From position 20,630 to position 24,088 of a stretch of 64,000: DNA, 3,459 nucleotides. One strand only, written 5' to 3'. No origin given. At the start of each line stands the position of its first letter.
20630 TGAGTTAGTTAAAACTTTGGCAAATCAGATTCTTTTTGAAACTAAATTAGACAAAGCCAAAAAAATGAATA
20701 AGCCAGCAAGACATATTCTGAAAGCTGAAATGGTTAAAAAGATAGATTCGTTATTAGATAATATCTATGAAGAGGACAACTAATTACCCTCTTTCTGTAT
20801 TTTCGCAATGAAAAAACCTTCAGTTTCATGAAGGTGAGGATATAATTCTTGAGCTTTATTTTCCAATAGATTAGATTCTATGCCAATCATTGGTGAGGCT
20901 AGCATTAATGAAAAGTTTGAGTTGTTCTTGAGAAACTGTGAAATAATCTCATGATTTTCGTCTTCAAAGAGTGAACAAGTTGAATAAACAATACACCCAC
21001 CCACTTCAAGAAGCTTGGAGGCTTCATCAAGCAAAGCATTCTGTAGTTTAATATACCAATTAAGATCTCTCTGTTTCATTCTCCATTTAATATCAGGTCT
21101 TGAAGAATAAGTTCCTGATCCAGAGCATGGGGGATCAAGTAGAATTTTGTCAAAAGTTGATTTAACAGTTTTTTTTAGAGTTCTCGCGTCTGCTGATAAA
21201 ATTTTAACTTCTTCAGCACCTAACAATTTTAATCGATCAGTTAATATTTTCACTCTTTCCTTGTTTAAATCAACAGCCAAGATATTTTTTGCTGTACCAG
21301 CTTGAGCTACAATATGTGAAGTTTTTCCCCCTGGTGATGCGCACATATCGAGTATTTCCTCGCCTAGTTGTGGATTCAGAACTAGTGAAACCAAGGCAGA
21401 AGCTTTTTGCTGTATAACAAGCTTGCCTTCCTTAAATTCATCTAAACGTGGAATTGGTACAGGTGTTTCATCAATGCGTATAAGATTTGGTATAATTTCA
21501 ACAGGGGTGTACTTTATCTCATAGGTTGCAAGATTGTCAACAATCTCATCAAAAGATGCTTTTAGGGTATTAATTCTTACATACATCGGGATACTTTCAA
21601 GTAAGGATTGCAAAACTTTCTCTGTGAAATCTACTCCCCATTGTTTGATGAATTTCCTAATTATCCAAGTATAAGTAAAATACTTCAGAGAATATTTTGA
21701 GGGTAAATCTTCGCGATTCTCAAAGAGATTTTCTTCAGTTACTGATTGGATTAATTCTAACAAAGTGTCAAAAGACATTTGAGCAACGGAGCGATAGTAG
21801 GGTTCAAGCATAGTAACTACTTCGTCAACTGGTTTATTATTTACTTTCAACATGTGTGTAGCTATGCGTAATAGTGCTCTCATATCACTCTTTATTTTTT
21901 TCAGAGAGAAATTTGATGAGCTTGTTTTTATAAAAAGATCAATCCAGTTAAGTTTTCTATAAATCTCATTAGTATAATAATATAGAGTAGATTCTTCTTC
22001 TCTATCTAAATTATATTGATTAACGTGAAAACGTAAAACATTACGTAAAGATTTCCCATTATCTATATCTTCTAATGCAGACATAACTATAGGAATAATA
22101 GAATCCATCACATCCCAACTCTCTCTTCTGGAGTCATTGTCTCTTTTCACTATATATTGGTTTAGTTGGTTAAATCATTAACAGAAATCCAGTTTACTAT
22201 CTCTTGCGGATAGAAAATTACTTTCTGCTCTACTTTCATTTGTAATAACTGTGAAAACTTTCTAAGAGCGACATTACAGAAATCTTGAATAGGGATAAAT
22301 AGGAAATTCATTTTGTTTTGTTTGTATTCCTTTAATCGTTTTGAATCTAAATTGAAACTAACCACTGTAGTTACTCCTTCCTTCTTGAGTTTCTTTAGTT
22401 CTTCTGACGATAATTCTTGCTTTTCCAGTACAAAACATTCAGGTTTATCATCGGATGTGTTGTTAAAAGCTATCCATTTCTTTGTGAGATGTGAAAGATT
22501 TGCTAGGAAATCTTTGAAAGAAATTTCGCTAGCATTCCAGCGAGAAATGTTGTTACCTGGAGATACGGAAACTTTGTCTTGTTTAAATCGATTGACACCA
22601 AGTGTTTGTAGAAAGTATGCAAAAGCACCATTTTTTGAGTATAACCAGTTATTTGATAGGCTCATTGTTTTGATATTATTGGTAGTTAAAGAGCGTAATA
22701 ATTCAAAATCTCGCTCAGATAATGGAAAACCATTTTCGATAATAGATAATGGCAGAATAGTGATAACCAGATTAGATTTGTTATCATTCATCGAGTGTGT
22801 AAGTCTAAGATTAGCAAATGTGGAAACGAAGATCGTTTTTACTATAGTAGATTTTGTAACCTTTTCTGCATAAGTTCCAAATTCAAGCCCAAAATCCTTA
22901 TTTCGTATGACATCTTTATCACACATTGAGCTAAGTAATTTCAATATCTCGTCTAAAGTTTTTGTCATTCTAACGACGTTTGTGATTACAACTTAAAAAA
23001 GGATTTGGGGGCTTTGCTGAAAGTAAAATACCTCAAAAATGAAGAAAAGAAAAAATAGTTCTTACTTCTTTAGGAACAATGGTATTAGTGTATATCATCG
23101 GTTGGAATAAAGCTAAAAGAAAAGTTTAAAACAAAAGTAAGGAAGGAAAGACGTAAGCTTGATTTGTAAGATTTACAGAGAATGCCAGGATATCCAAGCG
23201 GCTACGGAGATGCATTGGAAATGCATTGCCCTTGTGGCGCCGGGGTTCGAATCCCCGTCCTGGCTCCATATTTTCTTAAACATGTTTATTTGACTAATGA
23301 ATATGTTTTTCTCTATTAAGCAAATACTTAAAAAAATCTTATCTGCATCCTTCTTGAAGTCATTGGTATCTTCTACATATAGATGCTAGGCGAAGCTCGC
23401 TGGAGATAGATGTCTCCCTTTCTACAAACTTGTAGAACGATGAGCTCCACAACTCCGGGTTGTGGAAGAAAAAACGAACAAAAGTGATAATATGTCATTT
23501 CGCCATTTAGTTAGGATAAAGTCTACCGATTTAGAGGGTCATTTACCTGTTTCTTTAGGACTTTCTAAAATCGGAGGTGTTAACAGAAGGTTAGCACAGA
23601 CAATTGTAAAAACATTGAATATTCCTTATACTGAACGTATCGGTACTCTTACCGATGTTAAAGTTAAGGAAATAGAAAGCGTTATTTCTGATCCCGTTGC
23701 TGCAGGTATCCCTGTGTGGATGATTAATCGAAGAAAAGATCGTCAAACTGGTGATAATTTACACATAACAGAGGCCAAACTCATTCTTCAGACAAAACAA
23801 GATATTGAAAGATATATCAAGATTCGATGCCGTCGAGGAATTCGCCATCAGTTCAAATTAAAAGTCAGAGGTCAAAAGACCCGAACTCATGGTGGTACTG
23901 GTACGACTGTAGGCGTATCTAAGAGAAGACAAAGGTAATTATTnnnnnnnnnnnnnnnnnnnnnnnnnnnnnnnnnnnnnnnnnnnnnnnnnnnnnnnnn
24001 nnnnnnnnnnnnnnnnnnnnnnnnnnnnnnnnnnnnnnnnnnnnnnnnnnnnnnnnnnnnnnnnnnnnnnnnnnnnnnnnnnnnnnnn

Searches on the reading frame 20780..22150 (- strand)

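Call 66: search_protein_families(library=pfam, proteins=[window:20780-22150:-], max_evalue=0.0001)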
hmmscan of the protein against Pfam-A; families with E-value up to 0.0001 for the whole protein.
window:20780-22150:- (456 aa): 9 families
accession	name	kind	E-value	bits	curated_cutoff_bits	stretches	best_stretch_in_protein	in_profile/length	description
PF01189.24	Methyltr_RsmB-F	-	3e-56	190.7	27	1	256-451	2-198/199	16S rRNA methyltransferase RsmB/F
PF22458.1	RsmF-B_ferredox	-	9.1e-12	45.4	27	1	162-229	4-70/74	Methyltr_RsmF/B-like, ferredoxin-like domain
PF13847.12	Methyltransf_31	-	5e-08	33.2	27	1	264-432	5-133/145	Methyltransferase domain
PF01728.25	FtsJ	-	6.6e-07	29.9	24.1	1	263-410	22-155/181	FtsJ-like methyltransferase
PF02475.24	TRM5-TYW2_MTfase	-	1.3e-05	25.7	28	1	261-340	35-112/164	TRM5/TYW2 methyltransferase domain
PF01209.24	Ubie_methyltran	-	2.8e-05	24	20.1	1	256-336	41-120/233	ubiE/COQ5 methyltransferase family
PF13649.12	Methyltransf_25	-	3.5e-05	24.9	27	0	266-337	1-69/97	Methyltransferase domain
PF01029.23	NusB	-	4.7e-05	24.2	23.1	0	25-105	10-98/133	NusB family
PF03602.21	Cons_hypoth95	-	5e-05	23.5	24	0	264-343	43-124/182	Conserved hypothetical protein 95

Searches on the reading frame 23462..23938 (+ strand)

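Call 66: search_protein_families(library=pfam, proteins=[window:23462-23938:+], max_evalue=0.0001)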
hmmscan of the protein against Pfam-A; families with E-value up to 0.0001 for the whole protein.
window:23462-23938:+ (158 aa): 1 family
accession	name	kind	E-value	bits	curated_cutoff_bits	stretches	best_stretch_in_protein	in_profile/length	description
PF00416.27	Ribosomal_S13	-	4.5e-31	108.4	31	1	18-144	1-126/128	Ribosomal protein S13/S18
